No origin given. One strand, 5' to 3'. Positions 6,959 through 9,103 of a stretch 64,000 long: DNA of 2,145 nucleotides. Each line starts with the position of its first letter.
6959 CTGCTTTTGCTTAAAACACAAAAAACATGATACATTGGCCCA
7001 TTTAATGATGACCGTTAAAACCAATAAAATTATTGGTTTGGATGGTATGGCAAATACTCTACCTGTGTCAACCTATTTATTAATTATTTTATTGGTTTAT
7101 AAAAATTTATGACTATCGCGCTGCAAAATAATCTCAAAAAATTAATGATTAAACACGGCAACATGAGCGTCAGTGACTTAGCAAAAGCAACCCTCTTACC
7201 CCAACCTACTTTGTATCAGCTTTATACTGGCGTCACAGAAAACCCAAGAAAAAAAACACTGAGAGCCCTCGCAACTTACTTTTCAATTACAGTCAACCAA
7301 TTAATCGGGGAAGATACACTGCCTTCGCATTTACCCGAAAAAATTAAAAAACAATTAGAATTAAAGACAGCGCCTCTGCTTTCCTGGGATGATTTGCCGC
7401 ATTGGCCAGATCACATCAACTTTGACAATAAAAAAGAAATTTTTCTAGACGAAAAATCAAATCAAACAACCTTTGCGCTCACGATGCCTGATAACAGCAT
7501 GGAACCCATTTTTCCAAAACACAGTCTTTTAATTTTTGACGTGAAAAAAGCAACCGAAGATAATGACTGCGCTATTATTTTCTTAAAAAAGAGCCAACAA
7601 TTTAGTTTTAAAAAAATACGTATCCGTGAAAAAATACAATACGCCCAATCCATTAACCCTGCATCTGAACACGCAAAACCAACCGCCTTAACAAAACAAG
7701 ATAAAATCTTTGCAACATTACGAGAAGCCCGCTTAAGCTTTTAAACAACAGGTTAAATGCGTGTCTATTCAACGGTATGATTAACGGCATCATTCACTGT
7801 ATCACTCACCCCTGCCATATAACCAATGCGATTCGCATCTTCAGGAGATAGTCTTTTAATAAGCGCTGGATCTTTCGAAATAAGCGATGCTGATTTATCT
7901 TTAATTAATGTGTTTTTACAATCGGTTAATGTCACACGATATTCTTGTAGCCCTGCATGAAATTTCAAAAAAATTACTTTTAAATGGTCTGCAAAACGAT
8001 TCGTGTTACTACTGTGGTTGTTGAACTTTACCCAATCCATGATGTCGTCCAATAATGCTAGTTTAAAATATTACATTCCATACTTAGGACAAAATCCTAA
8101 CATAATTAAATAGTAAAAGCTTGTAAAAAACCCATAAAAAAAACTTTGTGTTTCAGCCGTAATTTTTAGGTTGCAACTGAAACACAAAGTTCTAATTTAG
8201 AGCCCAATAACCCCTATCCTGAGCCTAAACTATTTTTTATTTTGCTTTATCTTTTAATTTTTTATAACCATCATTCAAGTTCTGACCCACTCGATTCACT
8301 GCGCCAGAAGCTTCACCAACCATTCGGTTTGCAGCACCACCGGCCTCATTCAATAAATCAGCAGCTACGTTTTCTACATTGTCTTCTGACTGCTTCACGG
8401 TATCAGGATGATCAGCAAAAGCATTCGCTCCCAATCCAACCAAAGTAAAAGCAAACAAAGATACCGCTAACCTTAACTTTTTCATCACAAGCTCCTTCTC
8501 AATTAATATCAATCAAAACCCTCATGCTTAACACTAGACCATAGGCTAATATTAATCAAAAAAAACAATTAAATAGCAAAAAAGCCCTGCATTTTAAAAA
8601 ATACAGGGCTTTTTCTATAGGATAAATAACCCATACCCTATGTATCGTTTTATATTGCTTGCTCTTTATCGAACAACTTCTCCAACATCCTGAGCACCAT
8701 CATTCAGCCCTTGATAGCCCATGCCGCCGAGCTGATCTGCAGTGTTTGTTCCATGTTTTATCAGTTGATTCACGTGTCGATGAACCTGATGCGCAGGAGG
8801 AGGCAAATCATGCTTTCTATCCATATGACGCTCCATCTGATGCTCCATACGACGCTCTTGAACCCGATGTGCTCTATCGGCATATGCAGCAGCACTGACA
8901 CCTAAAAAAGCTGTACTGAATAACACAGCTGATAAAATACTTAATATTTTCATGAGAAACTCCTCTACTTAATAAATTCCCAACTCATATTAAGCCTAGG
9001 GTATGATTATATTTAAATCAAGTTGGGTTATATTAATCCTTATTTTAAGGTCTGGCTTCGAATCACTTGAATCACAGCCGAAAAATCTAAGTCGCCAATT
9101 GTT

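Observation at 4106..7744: Repressor-controlled three-gene module: orphan TraE-like protein, 6-TM protein and a secreted putative hydrolase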

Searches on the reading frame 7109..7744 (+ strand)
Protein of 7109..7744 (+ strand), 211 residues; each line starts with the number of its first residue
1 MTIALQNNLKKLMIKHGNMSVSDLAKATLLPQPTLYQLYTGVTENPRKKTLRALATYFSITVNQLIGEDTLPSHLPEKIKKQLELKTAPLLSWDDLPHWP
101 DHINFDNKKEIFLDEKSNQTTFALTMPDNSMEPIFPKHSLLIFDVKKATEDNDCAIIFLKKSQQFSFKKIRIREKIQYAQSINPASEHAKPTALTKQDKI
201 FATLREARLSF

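Call 3: search_protein_families(library=pfam, proteins=[window:7109-7744:+], max_evalue=1)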
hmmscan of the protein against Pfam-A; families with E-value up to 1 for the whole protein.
window:7109-7744:+ (211 aa): 4 families
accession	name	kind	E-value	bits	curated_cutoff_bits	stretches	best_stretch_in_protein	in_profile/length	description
PF13443.12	HTH_26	-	2.9e-09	37.5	22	1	8-66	1-58/63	Cro/C1-type HTH DNA-binding domain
PF00717.28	Peptidase_S24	-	1.6e-07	31.5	23.3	1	110-190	27-102/116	Peptidase S24-like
PF01381.28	HTH_3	-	0.00058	20.3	23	1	10-62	2-52/55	Helix-turn-helix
PF01022.26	HTH_5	-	0.093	13.1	22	1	13-36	12-33/47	Bacterial regulatory protein, arsR family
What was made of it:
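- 7109..7744 (+): LvrR-like CI/LexA-type repressor (HTH_26 plus Peptidase_S24). The Ser130/Lys168 dyad is present and the canonical Ala-Gly site is absent. Pfam (call 3).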

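Call 4: search_protein_families(library=ncbifam, proteins=[window:7109-7744:+], max_evalue=1)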
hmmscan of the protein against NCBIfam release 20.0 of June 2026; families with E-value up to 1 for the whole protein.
window:7109-7744:+ (211 aa): 4 families
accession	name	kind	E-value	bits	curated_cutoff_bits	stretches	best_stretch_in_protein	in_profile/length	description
NF007621.2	PRK10276.1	subfamily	0.024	14.6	110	1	117-196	25-100/115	translesion error-prone DNA polymerase V autoproteolytic subunit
NF041951.1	phage_RstR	subfamily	0.027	14.7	80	1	6-74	4-70/108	RstR family transcriptional repressor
NF048000.1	ECH1013_TF_S24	equivalog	0.079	12.8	300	1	11-70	9-67/204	ECH_1013 family putative transcriptional regulator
NF040887.2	trans_reg_YciT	exception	0.16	11.5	450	1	6-37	5-36/246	DNA-binding transcriptional regulator YciT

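Call 80: search_protein_families(library=padloc, proteins=[window:7109-7744:+], max_evalue=0.01)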
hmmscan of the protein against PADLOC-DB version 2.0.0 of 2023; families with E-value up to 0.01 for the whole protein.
window:7109-7744:+ (211 aa): 2 families
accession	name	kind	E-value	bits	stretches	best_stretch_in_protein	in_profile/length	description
PDLC04142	capH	-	0.00027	20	1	3-73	5-73/103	capH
PDLC02926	HTH_VI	-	0.0025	16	1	8-93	5-90/92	-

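Call 81: search_protein_families(library=phrogs, proteins=[window:7109-7744:+], max_evalue=0.01)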
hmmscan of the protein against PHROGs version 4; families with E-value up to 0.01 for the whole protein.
window:7109-7744:+ (211 aa): 9 families
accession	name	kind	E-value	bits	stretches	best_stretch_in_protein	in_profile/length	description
phrog_4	-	transcription regulation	5.6e-18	66.1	1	3-185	135-314/400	transcriptional repressor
phrog_8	-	transcription regulation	9.5e-13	49.3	1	5-123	77-177/346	transcriptional regulator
phrog_3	-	transcription regulation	2.4e-10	41.8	1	3-196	87-263/430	transcriptional repressor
phrog_2967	-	transcription regulation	0.0003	21.4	1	6-70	12-74/225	transcriptional regulator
phrog_1702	-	transcription regulation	0.00065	20.6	1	7-68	16-78/87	transcriptional repressor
phrog_7241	-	transcription regulation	0.00093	20.3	1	11-66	67-121/122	transcriptional regulator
phrog_9425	-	transcription regulation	0.0015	19.3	1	9-60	12-62/72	transcriptional repressor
phrog_6201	-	transcription regulation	0.0016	19.3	1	105-187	11-93/121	CI-like repressor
phrog_8558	-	unknown function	0.0021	19.3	1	116-185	15-88/114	-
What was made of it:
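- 7109..7744 (+): PHROG transcriptional repressor 5.6e-18 (call 81).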

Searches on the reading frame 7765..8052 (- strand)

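Call 3: search_protein_families(library=pfam, proteins=[window:7765-8052:-], max_evalue=1)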
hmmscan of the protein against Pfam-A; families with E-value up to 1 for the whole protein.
window:7765-8052:- (95 aa): 1 family
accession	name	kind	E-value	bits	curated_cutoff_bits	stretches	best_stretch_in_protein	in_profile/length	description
PF09302.16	XLF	-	0.091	13.5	24.6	1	7-49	2-36/115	XLF N-terminal domain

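Call 4: search_protein_families(library=ncbifam, proteins=[window:7765-8052:-], max_evalue=1)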
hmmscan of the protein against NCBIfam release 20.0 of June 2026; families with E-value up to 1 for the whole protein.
window:7765-8052:- (95 aa): 0 families

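Call 80: search_protein_families(library=padloc, proteins=[window:7765-8052:-], max_evalue=0.01)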
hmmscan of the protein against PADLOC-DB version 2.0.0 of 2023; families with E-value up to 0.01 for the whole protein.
window:7765-8052:- (95 aa): 0 families

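Call 81: search_protein_families(library=phrogs, proteins=[window:7765-8052:-], max_evalue=0.01)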
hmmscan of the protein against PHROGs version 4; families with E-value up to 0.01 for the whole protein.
window:7765-8052:- (95 aa): 0 families

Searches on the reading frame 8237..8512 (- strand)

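Call 3: search_protein_families(library=pfam, proteins=[window:8237-8512:-], max_evalue=1)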
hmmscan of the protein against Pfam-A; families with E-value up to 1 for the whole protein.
window:8237-8512:- (91 aa): 2 families
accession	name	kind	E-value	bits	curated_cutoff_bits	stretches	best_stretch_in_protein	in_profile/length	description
PF06428.16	Sec2p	-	0.068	13.6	28.5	1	39-89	16-62/92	GDP/GTP exchange factor Sec2p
PF18905.5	DUF5661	-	0.22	12.3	27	1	9-56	4-51/65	Protein of unknown function (DUF5661)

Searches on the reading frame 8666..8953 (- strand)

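Call 3: search_protein_families(library=pfam, proteins=[window:8666-8953:-], max_evalue=1)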
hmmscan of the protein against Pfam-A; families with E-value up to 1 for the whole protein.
window:8666-8953:- (95 aa): 3 families
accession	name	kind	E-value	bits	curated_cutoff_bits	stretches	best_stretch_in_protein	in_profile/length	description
PF23203.1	KIF21A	-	0.1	12.8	28.5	1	34-75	30-71/161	KIF21A-like domain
PF13663.11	DUF4148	-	0.11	13.3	27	1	1-73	1-57/62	Domain of unknown function (DUF4148)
PF08480.16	Disaggr_assoc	-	0.17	12.2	22.6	1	54-86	32-65/194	Disaggregatase related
